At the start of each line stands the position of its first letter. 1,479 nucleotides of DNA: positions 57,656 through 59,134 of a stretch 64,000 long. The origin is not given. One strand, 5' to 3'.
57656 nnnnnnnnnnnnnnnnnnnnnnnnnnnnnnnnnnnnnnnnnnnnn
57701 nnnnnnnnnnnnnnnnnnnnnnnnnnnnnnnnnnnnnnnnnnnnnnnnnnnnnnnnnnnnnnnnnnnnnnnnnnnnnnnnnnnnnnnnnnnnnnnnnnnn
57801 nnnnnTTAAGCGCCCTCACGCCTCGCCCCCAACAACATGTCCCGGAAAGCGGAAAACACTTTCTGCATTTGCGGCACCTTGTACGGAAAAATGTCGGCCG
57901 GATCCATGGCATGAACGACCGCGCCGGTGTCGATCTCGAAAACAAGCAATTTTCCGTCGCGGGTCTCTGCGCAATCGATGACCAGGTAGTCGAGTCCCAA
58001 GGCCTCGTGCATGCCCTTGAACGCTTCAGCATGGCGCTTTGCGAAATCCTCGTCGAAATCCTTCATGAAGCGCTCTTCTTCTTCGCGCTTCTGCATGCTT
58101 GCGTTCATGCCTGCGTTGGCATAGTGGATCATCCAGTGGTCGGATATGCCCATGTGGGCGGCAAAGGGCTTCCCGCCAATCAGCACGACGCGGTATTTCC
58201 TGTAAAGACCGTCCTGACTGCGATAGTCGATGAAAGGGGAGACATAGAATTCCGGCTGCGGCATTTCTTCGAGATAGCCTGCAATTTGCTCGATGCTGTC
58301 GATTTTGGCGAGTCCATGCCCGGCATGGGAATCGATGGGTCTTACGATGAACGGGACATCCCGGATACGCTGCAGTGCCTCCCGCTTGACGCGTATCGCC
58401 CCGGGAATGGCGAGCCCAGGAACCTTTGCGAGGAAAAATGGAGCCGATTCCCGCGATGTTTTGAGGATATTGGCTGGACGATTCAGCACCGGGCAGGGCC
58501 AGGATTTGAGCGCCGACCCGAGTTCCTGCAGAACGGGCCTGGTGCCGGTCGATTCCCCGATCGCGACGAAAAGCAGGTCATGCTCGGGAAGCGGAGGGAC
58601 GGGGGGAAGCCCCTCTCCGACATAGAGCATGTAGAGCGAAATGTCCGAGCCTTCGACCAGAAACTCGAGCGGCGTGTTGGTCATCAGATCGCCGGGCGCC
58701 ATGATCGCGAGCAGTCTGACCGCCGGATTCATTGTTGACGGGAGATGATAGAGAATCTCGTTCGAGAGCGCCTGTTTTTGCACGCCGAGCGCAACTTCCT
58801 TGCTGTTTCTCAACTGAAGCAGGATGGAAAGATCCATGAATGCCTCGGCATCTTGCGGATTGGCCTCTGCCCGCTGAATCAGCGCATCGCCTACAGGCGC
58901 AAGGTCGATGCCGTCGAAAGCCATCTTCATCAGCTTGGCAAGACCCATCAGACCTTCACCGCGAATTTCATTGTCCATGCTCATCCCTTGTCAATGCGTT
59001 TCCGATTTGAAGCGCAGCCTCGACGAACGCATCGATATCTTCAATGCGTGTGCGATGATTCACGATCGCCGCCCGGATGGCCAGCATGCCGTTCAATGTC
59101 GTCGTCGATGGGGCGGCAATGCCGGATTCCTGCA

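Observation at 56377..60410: Uncharacterised three-gene operon: group II PLP decarboxylase, ATP-grasp ligase and class V-like PLP enzyme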

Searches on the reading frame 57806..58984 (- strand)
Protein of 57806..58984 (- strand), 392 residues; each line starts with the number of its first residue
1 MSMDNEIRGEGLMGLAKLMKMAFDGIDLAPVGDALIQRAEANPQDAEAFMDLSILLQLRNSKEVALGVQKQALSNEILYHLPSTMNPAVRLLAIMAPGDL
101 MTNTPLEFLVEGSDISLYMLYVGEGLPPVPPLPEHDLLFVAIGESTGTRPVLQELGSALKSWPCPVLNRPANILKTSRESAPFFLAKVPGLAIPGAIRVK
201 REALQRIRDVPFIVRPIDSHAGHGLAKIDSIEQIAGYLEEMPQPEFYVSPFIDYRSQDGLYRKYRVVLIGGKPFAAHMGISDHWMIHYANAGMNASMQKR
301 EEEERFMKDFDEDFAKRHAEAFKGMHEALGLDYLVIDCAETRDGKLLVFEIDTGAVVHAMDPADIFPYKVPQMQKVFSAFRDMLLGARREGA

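Call 3: search_protein_families(library=pfam, proteins=[window:57806-58984:-], max_evalue=0.01)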
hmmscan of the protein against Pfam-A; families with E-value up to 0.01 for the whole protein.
window:57806-58984:- (392 aa): 0 families

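Call 4: search_protein_families(library=ncbifam, proteins=[window:57806-58984:-], max_evalue=0.01)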
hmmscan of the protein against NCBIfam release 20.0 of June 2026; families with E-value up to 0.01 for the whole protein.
window:57806-58984:- (392 aa): 2 families
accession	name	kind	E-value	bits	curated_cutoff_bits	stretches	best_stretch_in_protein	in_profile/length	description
TIGR00768.1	rimK_fam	subfamily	0.00031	20.2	143.4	1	158-352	67-252/276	RimK family alpha-L-glutamate ligase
TIGR02144.1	LysX_arch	equivalog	0.0054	15.9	275.6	0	204-351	115-250/281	lysine biosynthesis protein LysX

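Call 5: search_solved_structures(query=window:57806-58984:-, max_evalue=1, show_alignments=2)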
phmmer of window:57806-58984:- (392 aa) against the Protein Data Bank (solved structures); distinct sequences matched with E-value up to 1: 2.
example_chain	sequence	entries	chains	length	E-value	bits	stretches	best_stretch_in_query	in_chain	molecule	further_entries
3vpd_A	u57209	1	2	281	0.01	17.9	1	160-304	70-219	Ribosomal protein S6 modification protein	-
5k2m_A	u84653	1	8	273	0.013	17.6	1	209-310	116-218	RimK-related lysine biosynthesis protein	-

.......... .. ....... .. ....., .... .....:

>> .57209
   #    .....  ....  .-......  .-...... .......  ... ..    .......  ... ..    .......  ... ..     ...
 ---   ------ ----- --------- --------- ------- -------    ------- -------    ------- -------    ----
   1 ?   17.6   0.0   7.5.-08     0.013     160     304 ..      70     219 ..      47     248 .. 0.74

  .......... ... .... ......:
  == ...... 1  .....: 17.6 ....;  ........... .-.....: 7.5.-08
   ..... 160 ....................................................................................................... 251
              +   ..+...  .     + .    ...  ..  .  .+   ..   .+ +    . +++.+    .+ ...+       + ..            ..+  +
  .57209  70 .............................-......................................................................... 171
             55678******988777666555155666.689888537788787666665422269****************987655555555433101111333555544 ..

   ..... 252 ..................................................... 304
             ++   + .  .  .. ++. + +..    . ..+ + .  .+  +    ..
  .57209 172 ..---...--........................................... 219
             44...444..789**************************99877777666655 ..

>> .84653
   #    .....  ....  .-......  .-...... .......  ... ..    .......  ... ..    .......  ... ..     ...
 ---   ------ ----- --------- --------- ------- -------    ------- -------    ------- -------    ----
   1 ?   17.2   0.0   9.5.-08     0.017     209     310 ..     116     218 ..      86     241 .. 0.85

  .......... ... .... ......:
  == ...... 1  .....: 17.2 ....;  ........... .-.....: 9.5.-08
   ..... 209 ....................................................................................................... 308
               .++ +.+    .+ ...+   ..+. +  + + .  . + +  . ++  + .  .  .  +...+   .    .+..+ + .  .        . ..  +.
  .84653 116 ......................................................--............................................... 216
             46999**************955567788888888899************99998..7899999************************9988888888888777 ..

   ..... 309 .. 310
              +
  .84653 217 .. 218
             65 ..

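Call 8: find_homologous_proteins(query=window:57806-58984:-)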
Query window:57806-58984:- (392 aa): 4322 proteins with E <= 0.001 among 8000 candidates; the best 120 are listed.
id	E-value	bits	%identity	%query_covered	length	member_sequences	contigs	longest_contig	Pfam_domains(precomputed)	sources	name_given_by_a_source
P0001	2.7e-237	805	92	99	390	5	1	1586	-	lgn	-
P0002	1.9e-218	743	83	99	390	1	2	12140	-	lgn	-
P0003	1.4e-217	740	83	99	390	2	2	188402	-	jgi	jgi:glutathione synthase/RimK-type ligase-like ATP-grasp enzyme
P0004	1.1e-213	727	81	99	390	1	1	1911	-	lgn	-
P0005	1.1e-192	658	73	99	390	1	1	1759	-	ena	-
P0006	1.8e-191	654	74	99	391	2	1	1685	-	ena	-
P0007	2.0e-189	647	74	98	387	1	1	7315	-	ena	-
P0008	1.9e-188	644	74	95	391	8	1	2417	-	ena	-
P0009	3.1e-187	640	72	99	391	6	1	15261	-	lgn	-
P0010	2.6e-186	637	73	99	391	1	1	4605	-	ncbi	ncbi:MAG: ATP-grasp domain-containing protein [Burkholderiales bacterium]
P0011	2.8e-185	634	73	98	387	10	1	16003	-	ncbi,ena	-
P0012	3.3e-184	630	72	99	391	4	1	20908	-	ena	-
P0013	9.8e-183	625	72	97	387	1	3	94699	-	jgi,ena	-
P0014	1.4e-182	625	72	99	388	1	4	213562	-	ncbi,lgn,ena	-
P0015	5.1e-182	623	72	97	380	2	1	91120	-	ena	-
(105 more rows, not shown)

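Call 17: find_related_loci(query=A2, collection=genome_contigs, flank=10000)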
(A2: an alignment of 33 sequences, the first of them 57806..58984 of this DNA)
Query A2 (392 aa) in genome_contigs; peptide patterns used: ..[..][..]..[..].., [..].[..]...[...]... (x = any residue, [..] = any of these).
599 stretches matched a pattern (row limit reached: there are more); 588 encode a relative of the query (tblastn E <= 1e-3); the best 80 are kept; 80 distinct loci.
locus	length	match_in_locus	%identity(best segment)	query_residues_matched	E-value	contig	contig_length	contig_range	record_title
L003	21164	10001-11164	72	3-392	0e+0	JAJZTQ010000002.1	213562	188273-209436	MAG: Proteobacteria bacterium isolate SKS3.bin83 NODE_56_length_213562_cov_36.700597, whole genome shotgun sequence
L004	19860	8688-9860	72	2-391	0e+0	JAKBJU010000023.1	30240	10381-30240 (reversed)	MAG: Proteobacteria bacterium isolate DS3.bin61 NODE_1314_length_30240_cov_8.359712, whole genome shotgun sequence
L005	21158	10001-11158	63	1-391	2e-161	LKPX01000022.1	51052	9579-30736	MAG: Desulfobacteraceae bacterium RAAP-1 Cluster_0_21, whole genome shotgun sequence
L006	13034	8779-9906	63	10-384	8e-157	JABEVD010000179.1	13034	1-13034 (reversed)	MAG: Burkholderiales bacterium isolate MAG 21 k99_1228722, whole genome shotgun sequence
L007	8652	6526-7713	55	11-389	2e-144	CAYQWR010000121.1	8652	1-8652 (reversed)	MAG TPA_asm: uncultured Thiohalomonas sp. isolate binchicken_co151_64 genome assembly, contig: NODE_13096_length_8652_co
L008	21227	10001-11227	57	4-392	3e-143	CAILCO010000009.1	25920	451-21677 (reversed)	MAG: uncultured Sterolibacterium sp. isolate MJ-2014-D4_bin-427 genome assembly, contig: bin-427:009/176, whole genome s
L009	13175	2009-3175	56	10-384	7e-142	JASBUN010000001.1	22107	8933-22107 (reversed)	MAG: Gammaproteobacteria bacterium isolate BWSM_72 k141_772, whole genome shotgun sequence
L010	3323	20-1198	54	9-387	1e-147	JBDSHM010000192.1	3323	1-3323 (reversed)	MAG: Sulfuriferula sp. isolate cluster1_bin.276 k127_6471623, whole genome shotgun sequence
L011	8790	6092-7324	54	3-391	2e-141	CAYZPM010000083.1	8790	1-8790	MAG TPA_asm: uncultured Gallionellaceae bacterium isolate binchicken_co162_43 genome assembly, contig: NODE_20504_length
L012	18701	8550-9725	57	10-387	2e-141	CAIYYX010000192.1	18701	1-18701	MAG: uncultured Sterolibacterium sp. isolate LJ_bin-2701 genome assembly, contig: bin-2701:192/289, whole genome shotgun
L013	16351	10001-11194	55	7-389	2e-141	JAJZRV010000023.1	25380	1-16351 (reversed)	MAG: Proteobacteria bacterium isolate SKS3.bin10 NODE_2845_length_25380_cov_2.151903, whole genome shotgun sequence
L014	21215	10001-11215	54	3-391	3e-141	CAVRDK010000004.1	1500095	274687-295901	MAG: uncultured beta proteobacterium isolate MFD01231.bin.1.102 genome assembly, contig: contig_20053, whole genome shot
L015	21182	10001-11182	56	12-391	6e-141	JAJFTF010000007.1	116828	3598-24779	MAG: Betaproteobacteria bacterium isolate bin.132 k141_1254718, whole genome shotgun sequence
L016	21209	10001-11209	53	3-392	1e-140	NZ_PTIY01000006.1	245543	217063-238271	Methylobacter tundripaludum strain OWC-G53F Ga0139037_106, whole genome shotgun sequence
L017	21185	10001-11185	55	9-389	5e-141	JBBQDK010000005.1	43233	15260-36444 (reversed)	MAG: Gammaproteobacteria bacterium isolate Co_metawrap_1177 Cmw_1177_k141_23965773_length_43233_cov_8.0000, whole genome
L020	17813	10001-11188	57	10-391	3e-139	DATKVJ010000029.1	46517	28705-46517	MAG TPA_asm: Rhodocyclaceae bacterium isolate SMAG_U14130 k141_1451653, whole genome shotgun sequence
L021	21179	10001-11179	54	12-391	3e-138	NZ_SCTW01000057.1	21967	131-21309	MAG: Methylobacter sp. isolate FW305_bin.9 FW305_bin.9-14671, whole genome shotgun sequence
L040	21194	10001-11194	52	4-384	3e-131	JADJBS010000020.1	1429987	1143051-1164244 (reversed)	MAG: Candidatus Defluviibacillus avedoerensis isolate Aved_18-Q3-R54-62_BAT3C.394 tig01608118-10-14295950, whole genome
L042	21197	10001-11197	52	12-389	1e-130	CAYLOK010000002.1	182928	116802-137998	MAG TPA_asm: uncultured Gallionella sp. isolate SRP062349_co1_24 genome assembly, contig: NODE_6_length_182928_cov_86.57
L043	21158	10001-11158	51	12-384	8e-131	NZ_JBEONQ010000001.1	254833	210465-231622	Undibacterium sp. GrIS 1.8 Ga0418728_001, whole genome shotgun sequence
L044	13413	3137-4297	51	12-385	1e-130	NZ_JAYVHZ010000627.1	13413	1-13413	MAG: Undibacterium sp. isolate GL50_Down_concoct_149 GL50_Down_concoct_149_626, whole genome shotgun sequence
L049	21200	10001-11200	51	4-389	3e-130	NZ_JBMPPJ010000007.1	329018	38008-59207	Undibacterium sp. TC9W NODE_7_length_329018_cov_30.162811, whole genome shotgun sequence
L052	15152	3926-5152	51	5-392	7e-130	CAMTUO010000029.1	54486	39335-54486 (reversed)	MAG: uncultured Gallionella sp. isolate G01_MAG_00005 genome assembly, contig: G01_MAG_00005_000000000028, whole genome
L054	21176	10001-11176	52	10-385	9e-130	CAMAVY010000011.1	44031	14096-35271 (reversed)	MAG: Klebsiella pneumoniae isolate MaH-04nov19-284 genome assembly, contig: MaH-04nov19-C1824, whole genome shotgun sequ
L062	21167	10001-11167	50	12-387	9e-129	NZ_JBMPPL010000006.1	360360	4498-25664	Undibacterium sp. TJN19 NODE_6_length_360360_cov_26.800579_6, whole genome shotgun sequence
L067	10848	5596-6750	51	13-387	2e-127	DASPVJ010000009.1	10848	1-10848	MAG TPA_asm: Xanthobacteraceae bacterium isolate SMAG_U12326 k141_1426299, whole genome shotgun sequence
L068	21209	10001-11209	50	3-385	2e-127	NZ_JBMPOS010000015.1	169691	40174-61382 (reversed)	Undibacterium sp. Di27W NODE_15_length_169691_cov_41.799899_15, whole genome shotgun sequence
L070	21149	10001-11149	51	13-387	7e-127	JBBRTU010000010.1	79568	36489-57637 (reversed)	MAG: Burkholderiales bacterium isolate La2_metabat2.276 La2_metabat2.276_K_3171852L79568_cov_12.9985, whole genome shotg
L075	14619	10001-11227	49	2-387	2e-126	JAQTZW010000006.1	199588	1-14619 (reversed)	MAG: Gallionella sp. isolate STC_7 NODE_154_length_199588_cov_203.357107_Sandtown_C, whole genome shotgun sequence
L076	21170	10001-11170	49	11-387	3e-126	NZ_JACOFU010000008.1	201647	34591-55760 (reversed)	Undibacterium amnicola strain KCTC 52442 8, whole genome shotgun sequence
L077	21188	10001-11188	51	13-392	3e-126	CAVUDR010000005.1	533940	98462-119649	MAG: uncultured beta proteobacterium isolate MFD02832.bin.3.67 genome assembly, contig: contig_2650, whole genome shotgu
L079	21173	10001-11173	51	12-392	6e-126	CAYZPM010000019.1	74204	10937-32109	MAG TPA_asm: uncultured Gallionellaceae bacterium isolate binchicken_co162_43 genome assembly, contig: NODE_470_length_7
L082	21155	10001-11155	53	12-386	2e-125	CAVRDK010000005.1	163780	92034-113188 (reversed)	MAG: uncultured beta proteobacterium isolate MFD01231.bin.1.102 genome assembly, contig: contig_33825, whole genome shot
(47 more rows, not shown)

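Call 24: predict_structure(alignment_id=A2)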
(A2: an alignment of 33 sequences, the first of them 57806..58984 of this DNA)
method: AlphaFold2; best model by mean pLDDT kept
length: 392 residues; sequences in the alignment: 33
mean_pLDDT: 91.6   pTM: 0.90
mean pLDDT of the five models: 91.6, 91.5, 90.8, 90.3, 89.3
residues with pLDDT >= 90: 313; 70-90: 58; 50-70: 19; < 50: 2
segments of 3 or more residues with pLDDT < 50: none
pLDDT, mean of each block of 10 residues (from residue 1): 59 90 88 95 96 94 96 97 93 96 92 95 94 97 94 94 95 95 96 96 95 92 91 96 96 95 95 93 77 80 95 97 98 96 95 71 79 92 95 66
secondary structure, 60 per line:
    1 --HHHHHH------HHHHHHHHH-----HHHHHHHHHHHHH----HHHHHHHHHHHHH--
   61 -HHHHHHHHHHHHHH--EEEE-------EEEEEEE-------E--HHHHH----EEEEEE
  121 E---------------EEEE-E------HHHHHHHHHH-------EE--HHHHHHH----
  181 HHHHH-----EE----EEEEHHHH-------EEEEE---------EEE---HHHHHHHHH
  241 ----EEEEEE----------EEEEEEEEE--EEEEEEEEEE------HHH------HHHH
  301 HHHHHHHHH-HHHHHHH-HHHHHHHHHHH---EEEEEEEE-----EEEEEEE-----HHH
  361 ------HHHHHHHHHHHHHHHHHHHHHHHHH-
elements in order: H3-8 H15-23 H29-41 H46-58 H62-75 E78-81 E89-95 H106-110 E115-121 E137-140 H149-158 H170-176 H181-185 E197-200 H201-204 E212-216 E226-228 H232-240 E245-250 E261-269 E272-281 H297-309 H311-317 H319-329 E333-340 E346-352 H367-391

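Call 29: search_protein_families(library=pfam, proteins=[L076:6979-7362:+, L044:519-1469:+, L075:7475-7951:-, L052:1927-2232:-, L020:12088-12387:-, L042:12683-13372:-, L077:19945-20394:+, L077:18512-19915:+, L008:14084-15439:-, L021:18345-19199:-], max_evalue=0.001)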
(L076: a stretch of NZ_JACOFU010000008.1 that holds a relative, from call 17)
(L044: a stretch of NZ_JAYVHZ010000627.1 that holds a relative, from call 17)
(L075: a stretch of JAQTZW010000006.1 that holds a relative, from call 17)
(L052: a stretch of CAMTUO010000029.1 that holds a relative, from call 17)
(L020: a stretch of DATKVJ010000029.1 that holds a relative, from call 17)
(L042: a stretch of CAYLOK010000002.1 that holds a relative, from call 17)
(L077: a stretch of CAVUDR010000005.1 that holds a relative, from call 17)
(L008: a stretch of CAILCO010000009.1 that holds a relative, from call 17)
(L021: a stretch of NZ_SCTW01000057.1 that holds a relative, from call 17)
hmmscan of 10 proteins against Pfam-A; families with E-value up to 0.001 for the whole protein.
L076:6979-7362:+ (127 aa): 1 family
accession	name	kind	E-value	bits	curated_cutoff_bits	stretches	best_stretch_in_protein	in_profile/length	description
PF03646.20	FlaG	-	1e-19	71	23.8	1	30-123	5-99/101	FlaG protein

L044:519-1469:+ (316 aa): 2 families
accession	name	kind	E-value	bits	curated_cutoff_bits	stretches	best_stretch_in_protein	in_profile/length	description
PF15890.11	Peptidase_Mx1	-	0.00016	21.5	25.6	1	216-270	145-194/240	Putative zinc-binding metallo-peptidase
PF15887.11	Peptidase_Mx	-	0.00062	19.7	27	0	238-273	129-168/236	Putative zinc-binding metallo-peptidase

L075:7475-7951:- (158 aa): 1 family
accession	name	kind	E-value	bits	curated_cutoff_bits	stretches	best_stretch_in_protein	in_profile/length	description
PF05130.17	FlgN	-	1.9e-22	80.7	30.5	1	6-145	3-145/147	FlgN protein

L052:1927-2232:- (101 aa): 1 family
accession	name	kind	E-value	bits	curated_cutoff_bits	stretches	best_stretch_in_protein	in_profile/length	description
PF04316.19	FlgM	-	3.9e-15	56.2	25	1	37-90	2-55/55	Anti-sigma-28 factor, FlgM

L020:12088-12387:- (99 aa): 1 family
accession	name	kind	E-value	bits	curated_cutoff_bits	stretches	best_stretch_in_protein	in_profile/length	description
PF01312.24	Bac_export_2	-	2.3e-17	63.7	24.4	1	17-88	261-334/335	FlhB HrpN YscU SpaS Family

L042:12683-13372:- (229 aa): 3 families
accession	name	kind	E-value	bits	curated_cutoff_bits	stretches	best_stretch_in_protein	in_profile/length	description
PF13144.11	ChapFlgA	-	2e-24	86.4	23.8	1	109-225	3-120/122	Chaperone for flagella basal body P-ring formation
PF17656.6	ChapFlgA_N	-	7.6e-20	71.5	27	1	31-104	1-76/77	FlgA N-terminal domain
PF08666.17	SAF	-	0.00052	20.9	21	0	139-167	33-63/63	SAF domain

L077:19945-20394:+ (149 aa): 1 family
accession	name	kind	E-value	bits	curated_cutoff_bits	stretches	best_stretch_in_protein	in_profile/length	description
PF02561.19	FliS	-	9.4e-39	132.7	26.7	1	9-125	3-114/115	Flagellar protein FliS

L077:18512-19915:+ (467 aa): 2 families
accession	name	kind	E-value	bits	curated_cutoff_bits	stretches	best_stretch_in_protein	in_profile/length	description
PF07195.17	FliD_C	-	2.7e-49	168.2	25.4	1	234-455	1-234/236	Flagellar hook-associated protein 2 C-terminus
PF02465.23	FliD_N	-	6.6e-21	75.2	24.8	1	13-107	1-97/97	Flagellar hook-associated protein 2 N-terminus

L008:14084-15439:- (451 aa): 1 family
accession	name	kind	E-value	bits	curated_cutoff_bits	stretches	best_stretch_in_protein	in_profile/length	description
PF02120.21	Flg_hook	-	5.3e-13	49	29.8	1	376-450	6-80/85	Flagellar hook-length control protein FliK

L021:18345-19199:- (284 aa): 2 families
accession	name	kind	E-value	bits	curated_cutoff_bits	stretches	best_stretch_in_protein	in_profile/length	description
PF00669.25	Flagellin_N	-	4.9e-42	143.7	26.6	1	5-142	1-137/139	Bacterial flagellin N-terminal helical region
PF00700.27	Flagellin_C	-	2.6e-26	92.2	23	1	198-283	1-86/86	Bacterial flagellin C-terminal helical region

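Call 31: fold_search(model_id=the predicted structure, library=pdb)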
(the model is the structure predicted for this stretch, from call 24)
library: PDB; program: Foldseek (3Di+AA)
matches with E <= 10: 1331; with E <= 0.001: 487
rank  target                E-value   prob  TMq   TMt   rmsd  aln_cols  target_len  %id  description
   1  5k2m_A                1.3e-11  1.00  0.47  0.64   5.8       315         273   18  Bifunctional LysX/ArgX from Thermococcus kodakarensis with LysW-gamma-AAA (released 2016-09-07)
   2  8evv_C                2.1e-11  1.00  0.47  0.56   7.5       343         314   12  Apo form of DdlA from Pseudomonas aeruginosa PAO1 (released 2023-08-30)
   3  7tn7                  2.9e-11  1.00  0.43  0.58   6.1       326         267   16  Crystal structure of Zea mays Inositol-tetrakisphosphate Kinase 1 mutant (ZmITPK1 residues 18-218-Gly-Ser-Gly-Ser-Gly-24 (released 2022-06-15)
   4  3q1k_B                4.5e-11  1.00  0.41  0.45   7.6       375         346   13  The Crystal Structure of the D-alanyl-alanine Synthetase A from Salmonella enterica Typhimurium Complexed with ADP (released 2011-01-12)
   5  5k2m_D                5.0e-11  1.00  0.45  0.60   6.2       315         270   20  Bifunctional LysX/ArgX from Thermococcus kodakarensis with LysW-gamma-AAA (released 2016-09-07)
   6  3i12_A                5.3e-11  1.00  0.46  0.49   7.1       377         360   13  The crystal structure of the D-alanyl-alanine synthetase A from Salmonella enterica subsp. enterica serovar Typhimuriu (released 2009-08-18)
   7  3vpb_A                1.0e-10  1.00  0.44  0.58   6.7       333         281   14  ArgX from Sulfolobus tokodaii complexed with LysW/Glu/ADP/Mg/Zn/Sulfate (released 2013-02-27)
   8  3i12_B                1.1e-10  1.00  0.47  0.52   6.5       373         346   14  The crystal structure of the D-alanyl-alanine synthetase A from Salmonella enterica subsp. enterica serovar Typhimuriu (released 2009-08-18)
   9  3e5n                  1.2e-10  1.00  0.45  0.51   6.8       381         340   12  Crystal structure of D-alanine-D-alanine ligase from Xanthomonas oryzae pv. oryzae KACC10331 (released 2009-08-18)
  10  3i12_D                1.5e-10  1.00  0.47  0.51   7.0       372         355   13  The crystal structure of the D-alanyl-alanine synthetase A from Salmonella enterica subsp. enterica serovar Typhimuriu (released 2009-08-18)
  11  7u9k_A                1.6e-10  1.00  0.47  0.54   7.1       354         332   12  Staphylococcus aureus D-alanine-D-alanine ligase in complex with ATP, D-ala-D-ala, Mg2+ and K+ (released 2023-03-15)
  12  3r5x_D                1.7e-10  1.00  0.43  0.53   7.5       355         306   13  Crystal Structure of D-alanine--D-Alanine Ligase from Bacillus anthracis complexed with ATP (released 2011-04-06)
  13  7tn5                  2.1e-10  1.00  0.42  0.57   6.7       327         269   15  Crystal structure of Zea mays Inositol-tetrakisphosphate Kinase 1 (ITPK1) (released 2022-06-15)
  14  3i12_C                2.2e-10  1.00  0.44  0.49   7.1       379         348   13  The crystal structure of the D-alanyl-alanine synthetase A from Salmonella enterica subsp. enterica serovar Typhimuriu (released 2009-08-18)
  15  3vpb_B                2.4e-10  1.00  0.45  0.60   6.6       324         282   14  ArgX from Sulfolobus tokodaii complexed with LysW/Glu/ADP/Mg/Zn/Sulfate (released 2013-02-27)
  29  3vpd_B                4.3e-10  1.00  0.41  0.57   7.5       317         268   20  LysX from Thermus thermophilus complexed with AMP-PNP (released 2013-02-27)
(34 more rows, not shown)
